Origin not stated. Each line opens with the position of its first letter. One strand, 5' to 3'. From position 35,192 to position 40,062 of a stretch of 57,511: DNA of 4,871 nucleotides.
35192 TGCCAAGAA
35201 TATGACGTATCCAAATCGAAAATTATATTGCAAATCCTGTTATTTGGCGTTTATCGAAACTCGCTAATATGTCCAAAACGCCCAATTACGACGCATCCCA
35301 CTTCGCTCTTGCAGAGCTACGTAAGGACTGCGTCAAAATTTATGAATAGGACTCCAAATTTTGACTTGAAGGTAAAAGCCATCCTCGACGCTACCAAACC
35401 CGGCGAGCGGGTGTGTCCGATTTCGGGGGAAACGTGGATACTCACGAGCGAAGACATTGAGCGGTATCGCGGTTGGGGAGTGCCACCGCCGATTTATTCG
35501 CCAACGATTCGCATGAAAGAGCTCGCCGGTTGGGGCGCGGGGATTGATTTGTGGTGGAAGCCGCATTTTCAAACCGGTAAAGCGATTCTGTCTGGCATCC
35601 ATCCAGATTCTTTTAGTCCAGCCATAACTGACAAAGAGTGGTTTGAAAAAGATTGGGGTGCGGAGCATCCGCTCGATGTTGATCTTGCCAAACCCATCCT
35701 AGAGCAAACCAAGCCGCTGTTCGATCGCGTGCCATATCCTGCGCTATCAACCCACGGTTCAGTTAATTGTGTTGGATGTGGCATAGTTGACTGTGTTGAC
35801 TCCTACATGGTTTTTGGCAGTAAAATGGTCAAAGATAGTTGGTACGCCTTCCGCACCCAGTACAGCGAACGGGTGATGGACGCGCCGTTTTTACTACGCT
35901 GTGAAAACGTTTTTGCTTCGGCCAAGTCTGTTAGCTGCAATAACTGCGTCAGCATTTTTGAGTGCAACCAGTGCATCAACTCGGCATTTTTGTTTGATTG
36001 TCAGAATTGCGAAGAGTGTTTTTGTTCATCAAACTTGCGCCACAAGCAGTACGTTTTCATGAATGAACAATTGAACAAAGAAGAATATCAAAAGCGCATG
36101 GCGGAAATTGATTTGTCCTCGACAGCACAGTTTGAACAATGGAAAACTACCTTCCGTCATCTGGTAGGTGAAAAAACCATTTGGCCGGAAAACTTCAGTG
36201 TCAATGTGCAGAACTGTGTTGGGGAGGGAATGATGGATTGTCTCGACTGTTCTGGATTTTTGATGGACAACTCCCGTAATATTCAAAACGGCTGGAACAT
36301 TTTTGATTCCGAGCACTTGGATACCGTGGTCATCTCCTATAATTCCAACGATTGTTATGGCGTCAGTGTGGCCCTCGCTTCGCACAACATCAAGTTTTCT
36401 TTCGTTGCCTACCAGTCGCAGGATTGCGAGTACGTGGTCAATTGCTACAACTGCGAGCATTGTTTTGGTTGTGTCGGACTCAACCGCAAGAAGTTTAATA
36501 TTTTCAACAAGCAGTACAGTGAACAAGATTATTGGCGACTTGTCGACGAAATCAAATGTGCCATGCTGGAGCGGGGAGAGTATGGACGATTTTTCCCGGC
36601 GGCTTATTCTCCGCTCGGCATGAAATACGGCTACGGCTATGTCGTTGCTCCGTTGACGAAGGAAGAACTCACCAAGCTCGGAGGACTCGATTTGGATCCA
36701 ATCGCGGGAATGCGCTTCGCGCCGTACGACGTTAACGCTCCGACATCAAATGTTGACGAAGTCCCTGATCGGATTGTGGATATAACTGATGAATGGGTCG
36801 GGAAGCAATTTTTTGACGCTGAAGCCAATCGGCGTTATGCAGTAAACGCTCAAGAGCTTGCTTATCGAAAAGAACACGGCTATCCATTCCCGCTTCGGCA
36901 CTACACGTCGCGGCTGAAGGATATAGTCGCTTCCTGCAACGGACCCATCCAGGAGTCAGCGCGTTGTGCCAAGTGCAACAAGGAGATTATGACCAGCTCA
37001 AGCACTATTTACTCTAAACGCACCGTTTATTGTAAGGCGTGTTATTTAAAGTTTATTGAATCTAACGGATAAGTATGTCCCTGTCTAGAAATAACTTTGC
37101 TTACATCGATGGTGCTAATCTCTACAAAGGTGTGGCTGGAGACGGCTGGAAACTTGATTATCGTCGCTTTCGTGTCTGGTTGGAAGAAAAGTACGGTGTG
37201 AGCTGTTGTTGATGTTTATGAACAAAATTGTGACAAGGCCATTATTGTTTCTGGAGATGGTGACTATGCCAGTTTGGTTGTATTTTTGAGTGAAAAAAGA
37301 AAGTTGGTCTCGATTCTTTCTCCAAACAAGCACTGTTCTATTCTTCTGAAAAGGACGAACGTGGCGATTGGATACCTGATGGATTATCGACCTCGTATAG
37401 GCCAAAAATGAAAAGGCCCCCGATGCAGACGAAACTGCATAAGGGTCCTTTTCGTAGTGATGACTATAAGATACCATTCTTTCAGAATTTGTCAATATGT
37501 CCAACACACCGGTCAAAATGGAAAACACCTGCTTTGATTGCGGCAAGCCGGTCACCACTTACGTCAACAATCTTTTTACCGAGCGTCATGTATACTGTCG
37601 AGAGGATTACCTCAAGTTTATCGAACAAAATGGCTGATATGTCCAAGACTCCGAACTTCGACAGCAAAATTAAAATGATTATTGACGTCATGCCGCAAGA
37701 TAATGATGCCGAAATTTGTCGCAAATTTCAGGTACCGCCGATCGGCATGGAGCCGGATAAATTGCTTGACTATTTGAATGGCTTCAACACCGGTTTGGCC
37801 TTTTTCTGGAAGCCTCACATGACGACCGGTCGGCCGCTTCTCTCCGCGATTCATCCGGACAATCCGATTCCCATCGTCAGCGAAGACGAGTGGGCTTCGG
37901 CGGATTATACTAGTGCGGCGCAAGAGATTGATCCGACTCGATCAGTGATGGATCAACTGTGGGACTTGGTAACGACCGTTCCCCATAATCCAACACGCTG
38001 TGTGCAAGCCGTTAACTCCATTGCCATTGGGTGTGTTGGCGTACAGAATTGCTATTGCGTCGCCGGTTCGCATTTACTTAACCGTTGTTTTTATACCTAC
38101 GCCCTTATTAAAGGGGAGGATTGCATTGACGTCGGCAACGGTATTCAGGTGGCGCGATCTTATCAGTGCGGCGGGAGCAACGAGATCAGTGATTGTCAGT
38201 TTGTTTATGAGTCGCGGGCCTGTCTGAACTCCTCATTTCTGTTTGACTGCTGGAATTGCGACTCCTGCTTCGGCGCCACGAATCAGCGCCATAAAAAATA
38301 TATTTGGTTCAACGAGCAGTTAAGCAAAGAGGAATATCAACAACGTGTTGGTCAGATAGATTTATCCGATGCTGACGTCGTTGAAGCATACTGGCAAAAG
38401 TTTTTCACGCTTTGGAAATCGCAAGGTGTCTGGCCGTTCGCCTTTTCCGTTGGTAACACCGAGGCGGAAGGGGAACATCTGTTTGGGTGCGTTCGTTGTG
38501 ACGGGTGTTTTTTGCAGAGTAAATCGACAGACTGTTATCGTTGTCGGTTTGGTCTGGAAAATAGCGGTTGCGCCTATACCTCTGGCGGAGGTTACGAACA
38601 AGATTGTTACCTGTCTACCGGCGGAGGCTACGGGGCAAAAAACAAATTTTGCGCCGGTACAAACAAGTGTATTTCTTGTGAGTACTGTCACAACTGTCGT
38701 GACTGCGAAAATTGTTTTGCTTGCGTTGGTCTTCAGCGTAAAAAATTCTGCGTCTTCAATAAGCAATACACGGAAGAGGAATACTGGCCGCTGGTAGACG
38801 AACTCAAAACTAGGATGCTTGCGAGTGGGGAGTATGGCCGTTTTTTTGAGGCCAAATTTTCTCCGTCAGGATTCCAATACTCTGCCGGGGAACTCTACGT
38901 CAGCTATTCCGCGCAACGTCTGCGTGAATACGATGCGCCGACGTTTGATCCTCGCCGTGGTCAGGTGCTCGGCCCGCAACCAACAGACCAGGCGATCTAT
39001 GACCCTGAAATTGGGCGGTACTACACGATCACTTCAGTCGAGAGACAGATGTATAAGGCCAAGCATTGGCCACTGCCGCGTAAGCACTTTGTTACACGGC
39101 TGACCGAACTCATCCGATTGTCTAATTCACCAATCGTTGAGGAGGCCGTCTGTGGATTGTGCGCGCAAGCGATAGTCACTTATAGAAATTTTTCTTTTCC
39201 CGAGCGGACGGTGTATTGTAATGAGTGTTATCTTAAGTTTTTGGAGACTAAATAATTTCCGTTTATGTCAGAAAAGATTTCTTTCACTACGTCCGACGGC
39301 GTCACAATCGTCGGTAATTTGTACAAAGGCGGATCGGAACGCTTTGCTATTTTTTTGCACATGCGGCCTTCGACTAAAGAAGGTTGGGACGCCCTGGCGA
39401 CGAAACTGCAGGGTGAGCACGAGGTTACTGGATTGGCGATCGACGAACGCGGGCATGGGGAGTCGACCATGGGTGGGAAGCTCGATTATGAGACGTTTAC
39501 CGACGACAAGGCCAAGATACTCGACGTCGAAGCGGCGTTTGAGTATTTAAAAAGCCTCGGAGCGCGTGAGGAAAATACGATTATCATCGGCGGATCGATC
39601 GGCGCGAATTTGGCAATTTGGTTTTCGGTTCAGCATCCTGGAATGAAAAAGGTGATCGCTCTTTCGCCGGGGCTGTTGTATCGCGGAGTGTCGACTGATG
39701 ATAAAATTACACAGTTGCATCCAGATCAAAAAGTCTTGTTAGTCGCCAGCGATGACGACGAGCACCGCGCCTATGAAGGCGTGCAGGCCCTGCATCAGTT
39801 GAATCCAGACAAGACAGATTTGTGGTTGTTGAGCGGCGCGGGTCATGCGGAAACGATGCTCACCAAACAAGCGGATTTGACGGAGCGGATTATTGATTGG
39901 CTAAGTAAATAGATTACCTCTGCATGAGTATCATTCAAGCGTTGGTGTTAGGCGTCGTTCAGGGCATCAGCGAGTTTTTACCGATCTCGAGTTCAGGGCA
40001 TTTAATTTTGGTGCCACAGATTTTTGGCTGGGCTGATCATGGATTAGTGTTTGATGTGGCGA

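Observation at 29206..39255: Five-fold tandem array of an uncharacterised ~577-aa Cys-rich protein, seeded by NYN-domain genes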

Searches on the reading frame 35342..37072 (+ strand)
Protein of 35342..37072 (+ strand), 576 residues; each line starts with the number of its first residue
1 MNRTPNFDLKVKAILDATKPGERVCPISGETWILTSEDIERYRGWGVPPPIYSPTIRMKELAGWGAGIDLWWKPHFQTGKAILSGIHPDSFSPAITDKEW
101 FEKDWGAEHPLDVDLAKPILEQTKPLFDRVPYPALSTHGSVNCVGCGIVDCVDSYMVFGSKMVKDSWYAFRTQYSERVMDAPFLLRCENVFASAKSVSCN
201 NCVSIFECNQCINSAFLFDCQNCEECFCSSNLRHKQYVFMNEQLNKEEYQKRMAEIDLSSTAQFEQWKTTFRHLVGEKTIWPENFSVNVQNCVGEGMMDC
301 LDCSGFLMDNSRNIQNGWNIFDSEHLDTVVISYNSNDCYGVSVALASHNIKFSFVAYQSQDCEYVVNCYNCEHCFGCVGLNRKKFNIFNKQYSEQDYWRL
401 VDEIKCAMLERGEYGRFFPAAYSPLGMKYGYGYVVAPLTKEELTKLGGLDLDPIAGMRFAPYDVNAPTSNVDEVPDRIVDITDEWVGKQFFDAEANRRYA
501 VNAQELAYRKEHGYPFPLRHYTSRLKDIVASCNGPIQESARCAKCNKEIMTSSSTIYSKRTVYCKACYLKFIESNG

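Call 3: search_protein_families(library=pfam, proteins=[window:35342-37072:+], max_evalue=1)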
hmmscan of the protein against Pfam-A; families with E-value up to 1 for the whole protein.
window:35342-37072:+ (576 aa): 0 families

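Call 4: search_protein_families(library=ncbifam, proteins=[window:35342-37072:+], max_evalue=1)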
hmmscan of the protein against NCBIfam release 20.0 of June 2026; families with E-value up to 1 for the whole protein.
window:35342-37072:+ (576 aa): 0 families

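Call 67: search_protein_families(library=padloc, proteins=[window:35342-37072:+], max_evalue=0.1)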
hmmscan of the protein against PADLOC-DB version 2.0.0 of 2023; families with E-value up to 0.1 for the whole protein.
window:35342-37072:+ (576 aa): 0 families

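Call 68: search_protein_families(library=phrogs, proteins=[window:35342-37072:+], max_evalue=0.1)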
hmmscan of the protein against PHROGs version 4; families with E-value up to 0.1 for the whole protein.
window:35342-37072:+ (576 aa): 1 family
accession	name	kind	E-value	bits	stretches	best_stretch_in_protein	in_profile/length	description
phrog_15289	-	unknown function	0.028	15.4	1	535-571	58-94/132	-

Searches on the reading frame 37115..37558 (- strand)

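Call 3: search_protein_families(library=pfam, proteins=[window:37115-37558:-], max_evalue=1)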
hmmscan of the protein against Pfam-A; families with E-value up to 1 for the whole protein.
window:37115-37558:- (147 aa): 1 family
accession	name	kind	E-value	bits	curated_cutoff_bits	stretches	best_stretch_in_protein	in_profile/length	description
PF20598.4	DUF6795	-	0.18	12.5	27.4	1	26-62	18-54/103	Domain of unknown function (DUF6795)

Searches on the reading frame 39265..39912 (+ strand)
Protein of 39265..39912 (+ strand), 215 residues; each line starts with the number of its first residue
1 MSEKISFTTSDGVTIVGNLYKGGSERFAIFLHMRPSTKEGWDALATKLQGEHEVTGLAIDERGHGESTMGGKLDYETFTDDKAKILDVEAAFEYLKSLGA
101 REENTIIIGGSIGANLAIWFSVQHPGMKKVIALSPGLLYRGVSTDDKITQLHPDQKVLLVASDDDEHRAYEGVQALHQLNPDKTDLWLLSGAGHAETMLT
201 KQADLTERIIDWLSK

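Call 38: search_protein_families(library=pfam, proteins=[window:39265-39912:+], max_evalue=0.01)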
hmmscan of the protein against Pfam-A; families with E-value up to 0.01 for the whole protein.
window:39265-39912:+ (215 aa): 6 families
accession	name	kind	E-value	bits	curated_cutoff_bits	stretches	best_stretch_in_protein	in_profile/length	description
PF12146.15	Hydrolase_4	-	1.7e-07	31.3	27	1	52-140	30-114/239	Serine aminopeptidase, S33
PF00561.26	Abhydrolase_1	-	1.3e-05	25.4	25.8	1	29-137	4-103/245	alpha/beta hydrolase fold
PF00326.27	Peptidase_S9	-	0.00025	21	22.6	0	83-130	43-91/213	Prolyl oligopeptidase family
PF12697.13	Abhydrolase_6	-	0.00033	21.8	26.3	1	35-154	8-111/217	Alpha/beta hydrolase family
PF00756.26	Esterase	-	0.0011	19.3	22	1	101-204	113-202/251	Putative esterase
PF11187.14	Mbeg1-like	-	0.0067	16.3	21.1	0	57-123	39-104/224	Mbeg1-like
